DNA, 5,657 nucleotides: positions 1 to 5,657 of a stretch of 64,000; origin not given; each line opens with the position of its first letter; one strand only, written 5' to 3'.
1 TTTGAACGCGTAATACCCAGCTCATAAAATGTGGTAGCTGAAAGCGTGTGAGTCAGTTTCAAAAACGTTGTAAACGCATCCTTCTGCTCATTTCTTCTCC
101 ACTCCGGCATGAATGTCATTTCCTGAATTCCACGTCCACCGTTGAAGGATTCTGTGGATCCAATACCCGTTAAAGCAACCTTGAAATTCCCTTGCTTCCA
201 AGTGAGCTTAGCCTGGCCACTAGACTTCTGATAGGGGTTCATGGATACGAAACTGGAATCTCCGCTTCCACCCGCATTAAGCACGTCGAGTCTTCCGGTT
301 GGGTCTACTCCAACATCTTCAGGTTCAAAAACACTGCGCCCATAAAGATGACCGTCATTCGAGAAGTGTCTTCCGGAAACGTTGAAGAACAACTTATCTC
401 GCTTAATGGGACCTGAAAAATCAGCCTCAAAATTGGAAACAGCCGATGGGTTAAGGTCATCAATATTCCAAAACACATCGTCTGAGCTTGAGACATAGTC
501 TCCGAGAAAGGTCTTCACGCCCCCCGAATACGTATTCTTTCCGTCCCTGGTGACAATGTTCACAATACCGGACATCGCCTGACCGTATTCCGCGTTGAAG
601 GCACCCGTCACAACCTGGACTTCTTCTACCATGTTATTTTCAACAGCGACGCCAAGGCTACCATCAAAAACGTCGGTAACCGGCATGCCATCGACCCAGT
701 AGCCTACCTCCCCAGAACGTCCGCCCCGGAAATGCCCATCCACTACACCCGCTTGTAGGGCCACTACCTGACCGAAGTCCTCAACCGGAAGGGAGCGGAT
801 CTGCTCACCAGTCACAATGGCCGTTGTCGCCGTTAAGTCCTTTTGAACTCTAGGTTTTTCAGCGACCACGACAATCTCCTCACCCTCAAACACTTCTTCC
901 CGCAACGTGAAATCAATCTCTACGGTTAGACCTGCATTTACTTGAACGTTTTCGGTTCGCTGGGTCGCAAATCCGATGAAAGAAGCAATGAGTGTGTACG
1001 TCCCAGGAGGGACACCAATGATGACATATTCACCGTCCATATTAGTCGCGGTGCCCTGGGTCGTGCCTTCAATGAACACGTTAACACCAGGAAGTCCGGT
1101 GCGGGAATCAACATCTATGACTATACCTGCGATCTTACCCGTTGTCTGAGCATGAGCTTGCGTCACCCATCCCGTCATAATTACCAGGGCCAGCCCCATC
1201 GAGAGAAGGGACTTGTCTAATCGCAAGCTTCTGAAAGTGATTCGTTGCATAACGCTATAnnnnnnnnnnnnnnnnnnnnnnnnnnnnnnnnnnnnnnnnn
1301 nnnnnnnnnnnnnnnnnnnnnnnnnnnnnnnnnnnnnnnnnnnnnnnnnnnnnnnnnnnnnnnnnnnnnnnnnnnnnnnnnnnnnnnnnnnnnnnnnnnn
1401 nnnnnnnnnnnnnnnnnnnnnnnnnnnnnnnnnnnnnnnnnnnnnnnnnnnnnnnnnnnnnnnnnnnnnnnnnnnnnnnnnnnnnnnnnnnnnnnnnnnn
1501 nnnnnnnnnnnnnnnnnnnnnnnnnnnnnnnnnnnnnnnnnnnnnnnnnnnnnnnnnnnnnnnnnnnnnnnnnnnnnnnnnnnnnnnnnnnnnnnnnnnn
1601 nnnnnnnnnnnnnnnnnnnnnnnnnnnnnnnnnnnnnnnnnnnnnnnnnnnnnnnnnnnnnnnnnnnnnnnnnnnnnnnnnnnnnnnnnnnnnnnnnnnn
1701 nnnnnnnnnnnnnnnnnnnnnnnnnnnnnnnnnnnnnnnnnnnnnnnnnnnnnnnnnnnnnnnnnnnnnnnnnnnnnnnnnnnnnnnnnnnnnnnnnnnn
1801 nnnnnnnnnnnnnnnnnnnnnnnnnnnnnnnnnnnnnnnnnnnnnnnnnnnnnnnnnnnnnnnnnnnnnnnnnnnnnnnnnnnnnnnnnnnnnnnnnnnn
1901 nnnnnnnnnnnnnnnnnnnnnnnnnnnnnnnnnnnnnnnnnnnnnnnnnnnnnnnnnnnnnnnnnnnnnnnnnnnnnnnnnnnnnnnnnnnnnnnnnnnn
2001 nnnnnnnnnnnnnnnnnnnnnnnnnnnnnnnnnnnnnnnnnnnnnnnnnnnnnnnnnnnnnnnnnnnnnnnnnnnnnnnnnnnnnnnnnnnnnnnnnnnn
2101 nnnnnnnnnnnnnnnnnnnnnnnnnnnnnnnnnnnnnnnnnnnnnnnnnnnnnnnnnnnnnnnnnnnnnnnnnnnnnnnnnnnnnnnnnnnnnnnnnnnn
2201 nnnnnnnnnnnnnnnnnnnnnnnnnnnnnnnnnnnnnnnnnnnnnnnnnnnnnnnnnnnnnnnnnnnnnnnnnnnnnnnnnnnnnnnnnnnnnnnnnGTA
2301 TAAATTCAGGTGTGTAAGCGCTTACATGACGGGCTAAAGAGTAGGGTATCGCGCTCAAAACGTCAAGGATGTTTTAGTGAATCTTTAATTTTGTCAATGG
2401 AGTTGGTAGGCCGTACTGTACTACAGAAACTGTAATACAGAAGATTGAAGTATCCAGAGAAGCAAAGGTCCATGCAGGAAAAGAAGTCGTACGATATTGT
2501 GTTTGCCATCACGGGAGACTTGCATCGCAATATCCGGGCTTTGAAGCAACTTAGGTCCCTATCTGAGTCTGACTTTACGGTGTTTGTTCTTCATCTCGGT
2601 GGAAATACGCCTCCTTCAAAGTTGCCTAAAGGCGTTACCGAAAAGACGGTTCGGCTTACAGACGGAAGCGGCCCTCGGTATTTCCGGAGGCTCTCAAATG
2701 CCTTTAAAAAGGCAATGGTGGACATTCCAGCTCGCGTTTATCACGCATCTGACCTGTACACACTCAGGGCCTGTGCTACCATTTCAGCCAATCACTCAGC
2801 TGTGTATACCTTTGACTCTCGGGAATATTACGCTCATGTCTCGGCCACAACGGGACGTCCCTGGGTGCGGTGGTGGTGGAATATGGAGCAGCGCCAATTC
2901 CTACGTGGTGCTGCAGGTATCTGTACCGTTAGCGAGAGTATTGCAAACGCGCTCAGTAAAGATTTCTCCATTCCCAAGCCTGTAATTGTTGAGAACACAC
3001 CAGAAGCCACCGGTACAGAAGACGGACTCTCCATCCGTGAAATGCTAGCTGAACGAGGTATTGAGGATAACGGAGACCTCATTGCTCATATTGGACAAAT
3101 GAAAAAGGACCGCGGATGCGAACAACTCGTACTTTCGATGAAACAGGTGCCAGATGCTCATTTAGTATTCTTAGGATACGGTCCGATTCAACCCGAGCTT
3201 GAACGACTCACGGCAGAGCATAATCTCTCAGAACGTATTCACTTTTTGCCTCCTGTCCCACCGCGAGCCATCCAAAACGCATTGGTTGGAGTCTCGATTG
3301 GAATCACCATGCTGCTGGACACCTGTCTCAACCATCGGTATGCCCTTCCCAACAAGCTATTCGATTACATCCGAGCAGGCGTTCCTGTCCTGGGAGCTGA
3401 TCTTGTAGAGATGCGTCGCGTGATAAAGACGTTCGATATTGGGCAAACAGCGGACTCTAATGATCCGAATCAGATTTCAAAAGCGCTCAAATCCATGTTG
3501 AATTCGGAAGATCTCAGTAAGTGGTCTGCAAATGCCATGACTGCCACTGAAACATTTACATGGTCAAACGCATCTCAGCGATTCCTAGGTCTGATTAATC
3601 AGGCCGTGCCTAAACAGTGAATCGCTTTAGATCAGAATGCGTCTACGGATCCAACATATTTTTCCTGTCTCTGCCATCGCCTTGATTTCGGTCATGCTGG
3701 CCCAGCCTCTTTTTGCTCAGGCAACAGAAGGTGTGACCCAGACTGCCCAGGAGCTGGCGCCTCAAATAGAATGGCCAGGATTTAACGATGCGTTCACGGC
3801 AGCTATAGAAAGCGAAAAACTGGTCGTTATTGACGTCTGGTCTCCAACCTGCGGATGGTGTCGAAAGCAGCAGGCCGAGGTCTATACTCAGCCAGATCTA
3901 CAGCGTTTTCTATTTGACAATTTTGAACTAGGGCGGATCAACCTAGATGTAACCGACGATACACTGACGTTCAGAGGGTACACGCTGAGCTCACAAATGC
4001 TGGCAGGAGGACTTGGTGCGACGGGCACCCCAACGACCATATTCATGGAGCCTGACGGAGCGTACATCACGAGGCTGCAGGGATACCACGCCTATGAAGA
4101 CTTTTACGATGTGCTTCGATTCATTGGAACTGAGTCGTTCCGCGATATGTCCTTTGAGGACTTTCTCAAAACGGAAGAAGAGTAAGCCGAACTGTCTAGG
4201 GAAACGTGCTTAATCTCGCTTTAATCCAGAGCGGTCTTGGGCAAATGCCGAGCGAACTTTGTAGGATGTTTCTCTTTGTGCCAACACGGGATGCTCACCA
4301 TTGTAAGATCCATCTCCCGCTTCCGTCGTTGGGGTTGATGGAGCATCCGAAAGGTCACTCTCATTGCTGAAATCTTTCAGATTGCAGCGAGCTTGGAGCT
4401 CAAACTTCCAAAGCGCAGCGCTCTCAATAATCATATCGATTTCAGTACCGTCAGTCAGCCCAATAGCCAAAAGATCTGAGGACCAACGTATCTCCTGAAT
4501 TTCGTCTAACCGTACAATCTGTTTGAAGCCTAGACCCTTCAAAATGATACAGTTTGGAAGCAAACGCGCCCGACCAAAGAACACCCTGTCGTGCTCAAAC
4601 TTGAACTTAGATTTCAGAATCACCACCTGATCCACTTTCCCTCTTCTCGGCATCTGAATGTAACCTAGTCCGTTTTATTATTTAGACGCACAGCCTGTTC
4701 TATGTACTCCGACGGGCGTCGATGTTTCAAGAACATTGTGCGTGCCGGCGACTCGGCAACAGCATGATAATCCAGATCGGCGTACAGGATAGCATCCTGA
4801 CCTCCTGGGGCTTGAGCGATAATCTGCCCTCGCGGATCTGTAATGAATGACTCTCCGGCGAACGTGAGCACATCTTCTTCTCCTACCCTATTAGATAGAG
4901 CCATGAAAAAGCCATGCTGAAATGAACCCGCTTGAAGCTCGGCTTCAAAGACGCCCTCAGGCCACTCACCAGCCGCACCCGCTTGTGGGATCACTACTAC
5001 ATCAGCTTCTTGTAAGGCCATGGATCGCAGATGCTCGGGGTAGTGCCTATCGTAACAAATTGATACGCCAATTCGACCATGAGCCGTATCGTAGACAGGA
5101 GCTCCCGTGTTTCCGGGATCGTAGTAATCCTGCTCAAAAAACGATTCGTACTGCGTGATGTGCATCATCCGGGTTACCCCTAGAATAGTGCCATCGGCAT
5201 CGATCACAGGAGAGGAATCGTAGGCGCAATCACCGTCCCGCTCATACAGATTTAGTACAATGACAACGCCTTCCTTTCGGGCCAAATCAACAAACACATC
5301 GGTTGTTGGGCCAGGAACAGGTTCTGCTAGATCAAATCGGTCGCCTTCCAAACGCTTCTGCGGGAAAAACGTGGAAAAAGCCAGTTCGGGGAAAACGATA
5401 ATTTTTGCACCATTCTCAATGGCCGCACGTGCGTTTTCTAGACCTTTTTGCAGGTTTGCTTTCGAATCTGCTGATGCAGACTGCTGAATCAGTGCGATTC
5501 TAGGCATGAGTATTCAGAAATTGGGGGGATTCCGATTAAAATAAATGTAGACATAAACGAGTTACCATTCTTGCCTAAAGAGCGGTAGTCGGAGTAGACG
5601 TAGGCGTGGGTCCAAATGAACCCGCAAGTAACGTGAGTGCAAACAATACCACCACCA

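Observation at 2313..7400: Shared LacI operator links the lacI-TBDR operon with glycogen phosphorylase 5 kb away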

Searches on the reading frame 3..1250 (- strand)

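Call 8: search_protein_families(library=pfam, proteins=[window:3-1250:-])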
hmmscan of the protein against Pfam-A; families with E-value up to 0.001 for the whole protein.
window:3-1250:- (416 aa): 3 families
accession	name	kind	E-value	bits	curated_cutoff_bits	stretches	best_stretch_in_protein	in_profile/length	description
PF13715.12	CarbopepD_reg_2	-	2.8e-21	75.8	32.2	1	40-128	1-88/88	CarboxypepD_reg-like domain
PF13620.12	CarboxypepD_reg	-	4.2e-19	69.1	32.3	1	40-117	2-82/82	Carboxypeptidase regulatory-like domain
PF07715.20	Plug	-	9.6e-07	29.7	23.9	1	136-228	2-106/107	TonB-dependent Receptor Plug Domain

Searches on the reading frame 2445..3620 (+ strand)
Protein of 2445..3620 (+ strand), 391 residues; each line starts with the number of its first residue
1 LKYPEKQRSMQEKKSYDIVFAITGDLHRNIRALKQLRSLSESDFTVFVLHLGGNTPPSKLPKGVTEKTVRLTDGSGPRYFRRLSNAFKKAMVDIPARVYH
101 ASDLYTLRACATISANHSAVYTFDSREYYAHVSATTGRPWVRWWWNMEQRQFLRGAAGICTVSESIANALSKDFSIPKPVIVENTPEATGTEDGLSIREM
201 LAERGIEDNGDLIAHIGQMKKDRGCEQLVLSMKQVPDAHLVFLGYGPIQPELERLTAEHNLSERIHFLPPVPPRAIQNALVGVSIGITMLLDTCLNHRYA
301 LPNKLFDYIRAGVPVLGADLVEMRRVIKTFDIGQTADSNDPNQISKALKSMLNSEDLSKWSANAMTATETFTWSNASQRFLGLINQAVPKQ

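Call 8: search_protein_families(library=pfam, proteins=[window:2445-3620:+])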
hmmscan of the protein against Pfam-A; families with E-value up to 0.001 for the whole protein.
window:2445-3620:+ (391 aa): 4 families
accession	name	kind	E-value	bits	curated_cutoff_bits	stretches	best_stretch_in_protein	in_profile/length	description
PF00534.26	Glycos_transf_1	-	1.8e-12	47.6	26.4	1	199-360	4-165/172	Glycosyl transferases group 1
PF13692.12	Glyco_trans_1_4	-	3.6e-11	44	27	1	212-353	3-141/142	Glycosyl transferases group 1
PF13439.12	Glyco_transf_4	-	3.9e-07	30.7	28.5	1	36-180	12-159/170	Glycosyltransferase Family 4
PF13579.12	Glyco_trans_4_4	-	3.7e-06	27.8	29.7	1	44-178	19-149/158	Glycosyl transferase 4-like domain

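Call 37: search_protein_families(library=ncbifam, proteins=[window:2445-3620:+], max_evalue=0.00001)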
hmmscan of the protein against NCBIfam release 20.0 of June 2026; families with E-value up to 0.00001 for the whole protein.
window:2445-3620:+ (391 aa): 4 families
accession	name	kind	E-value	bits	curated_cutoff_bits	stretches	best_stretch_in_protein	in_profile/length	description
NF047676.1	TeichurnBiosyTuaH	equivalog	2.8e-08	33.1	550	1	207-378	211-378/384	teichuronic acid biosynthesis protein TuaH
TIGR03999.1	thiol_BshA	equivalog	5e-07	29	273.7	1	158-380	147-366/375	N-acetyl-alpha-D-glucosaminyl L-malate synthase BshA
TIGR04063.1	stp3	hypoth_equivalog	7.5e-06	25.1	442.05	1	152-380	154-388/397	TIGR04063 family PEP-CTERM/XrtA system glycosyltransferase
TIGR04047.1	MSMEG_0565_glyc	hypoth_equivalog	8.1e-06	25.1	259.85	0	148-382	132-369/373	MSMEG_0565 family glycosyltransferase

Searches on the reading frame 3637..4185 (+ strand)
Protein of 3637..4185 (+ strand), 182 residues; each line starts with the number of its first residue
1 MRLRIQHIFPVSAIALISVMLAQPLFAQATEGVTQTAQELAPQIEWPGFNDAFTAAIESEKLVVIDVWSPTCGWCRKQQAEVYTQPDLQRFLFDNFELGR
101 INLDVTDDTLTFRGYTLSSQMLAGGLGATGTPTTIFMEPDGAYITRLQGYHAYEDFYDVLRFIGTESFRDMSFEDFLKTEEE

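Call 8: search_protein_families(library=pfam, proteins=[window:3637-4185:+])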
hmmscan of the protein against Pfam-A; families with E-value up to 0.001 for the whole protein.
window:3637-4185:+ (182 aa): 4 families
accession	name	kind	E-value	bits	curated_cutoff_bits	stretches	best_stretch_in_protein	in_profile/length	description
PF13098.12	Thioredoxin_2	-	1.5e-12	48.2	27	1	57-160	2-104/104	Thioredoxin-like domain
PF03190.21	Thioredox_DsbH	-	1.8e-07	31.7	27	1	42-154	18-125/163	Protein of unknown function, DUF255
PF00085.26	Thioredoxin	-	0.00011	22.5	23.5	1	51-104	8-59/103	Thioredoxin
PF13899.12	Thioredoxin_7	-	0.00027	21.4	27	1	49-139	6-83/83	Thioredoxin-like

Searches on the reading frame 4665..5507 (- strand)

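Call 8: search_protein_families(library=pfam, proteins=[window:4665-5507:-])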
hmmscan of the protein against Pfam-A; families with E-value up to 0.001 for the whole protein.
window:4665-5507:- (280 aa): 1 family
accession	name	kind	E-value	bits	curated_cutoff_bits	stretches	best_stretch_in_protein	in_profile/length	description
PF00795.27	CN_hydrolase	-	6.3e-51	173.6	23.2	1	3-252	1-253/256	Carbon-nitrogen hydrolase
